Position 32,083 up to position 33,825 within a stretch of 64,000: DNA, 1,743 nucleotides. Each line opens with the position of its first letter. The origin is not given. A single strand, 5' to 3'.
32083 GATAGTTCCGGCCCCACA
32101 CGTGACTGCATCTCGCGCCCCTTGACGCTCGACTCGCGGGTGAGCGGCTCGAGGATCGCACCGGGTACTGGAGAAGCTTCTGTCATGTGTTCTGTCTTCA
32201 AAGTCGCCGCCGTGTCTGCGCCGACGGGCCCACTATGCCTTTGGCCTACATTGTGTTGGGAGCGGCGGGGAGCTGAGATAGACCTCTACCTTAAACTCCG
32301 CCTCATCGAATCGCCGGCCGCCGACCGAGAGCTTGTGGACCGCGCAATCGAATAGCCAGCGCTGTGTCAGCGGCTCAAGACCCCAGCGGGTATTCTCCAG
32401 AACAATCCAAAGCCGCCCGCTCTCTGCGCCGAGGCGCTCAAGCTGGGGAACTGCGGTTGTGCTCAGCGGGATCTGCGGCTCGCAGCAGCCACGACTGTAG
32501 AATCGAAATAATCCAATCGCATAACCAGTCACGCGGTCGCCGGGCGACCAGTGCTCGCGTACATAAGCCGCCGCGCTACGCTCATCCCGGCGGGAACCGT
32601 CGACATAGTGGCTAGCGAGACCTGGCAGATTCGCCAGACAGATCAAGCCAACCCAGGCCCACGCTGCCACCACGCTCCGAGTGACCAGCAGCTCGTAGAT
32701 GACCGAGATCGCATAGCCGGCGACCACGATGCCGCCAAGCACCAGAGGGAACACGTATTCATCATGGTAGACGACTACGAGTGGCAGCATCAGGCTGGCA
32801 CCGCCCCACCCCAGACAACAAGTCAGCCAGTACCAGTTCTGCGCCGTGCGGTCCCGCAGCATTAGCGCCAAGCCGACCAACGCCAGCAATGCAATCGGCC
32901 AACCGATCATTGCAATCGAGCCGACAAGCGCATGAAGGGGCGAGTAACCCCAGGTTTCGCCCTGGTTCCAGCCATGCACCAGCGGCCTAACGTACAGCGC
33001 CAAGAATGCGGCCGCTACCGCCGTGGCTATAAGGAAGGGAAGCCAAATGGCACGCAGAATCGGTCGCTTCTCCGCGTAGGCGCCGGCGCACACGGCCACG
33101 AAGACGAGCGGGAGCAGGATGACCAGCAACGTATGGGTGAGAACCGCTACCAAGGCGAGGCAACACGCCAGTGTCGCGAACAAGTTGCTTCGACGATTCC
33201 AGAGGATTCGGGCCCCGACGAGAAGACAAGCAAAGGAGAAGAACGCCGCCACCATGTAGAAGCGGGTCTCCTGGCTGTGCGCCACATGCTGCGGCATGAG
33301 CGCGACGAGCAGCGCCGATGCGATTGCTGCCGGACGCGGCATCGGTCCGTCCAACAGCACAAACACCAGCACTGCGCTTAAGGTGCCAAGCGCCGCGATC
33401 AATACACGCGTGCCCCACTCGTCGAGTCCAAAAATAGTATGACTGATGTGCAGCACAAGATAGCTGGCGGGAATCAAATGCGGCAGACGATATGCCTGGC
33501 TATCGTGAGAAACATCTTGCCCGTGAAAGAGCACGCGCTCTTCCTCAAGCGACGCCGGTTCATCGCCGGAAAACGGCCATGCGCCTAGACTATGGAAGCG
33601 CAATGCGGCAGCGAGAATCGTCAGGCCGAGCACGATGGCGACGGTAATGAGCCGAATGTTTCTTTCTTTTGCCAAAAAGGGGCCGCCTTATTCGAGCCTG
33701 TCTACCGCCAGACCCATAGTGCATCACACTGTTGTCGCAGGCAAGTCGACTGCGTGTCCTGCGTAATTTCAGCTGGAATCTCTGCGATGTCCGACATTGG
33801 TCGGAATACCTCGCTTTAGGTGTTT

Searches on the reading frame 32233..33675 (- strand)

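Call 8: search_protein_families(library=ncbifam, proteins=[window:32233-33675:-], max_evalue=0.001)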
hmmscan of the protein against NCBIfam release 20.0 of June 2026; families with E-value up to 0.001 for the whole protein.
window:32233-33675:- (480 aa): 1 family
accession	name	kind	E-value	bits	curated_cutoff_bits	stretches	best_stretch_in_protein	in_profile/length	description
TIGR03663.1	TIGR03663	subfamily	8.4e-08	31.6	126.25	1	14-197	3-178/435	flippase activity-associated protein Agl23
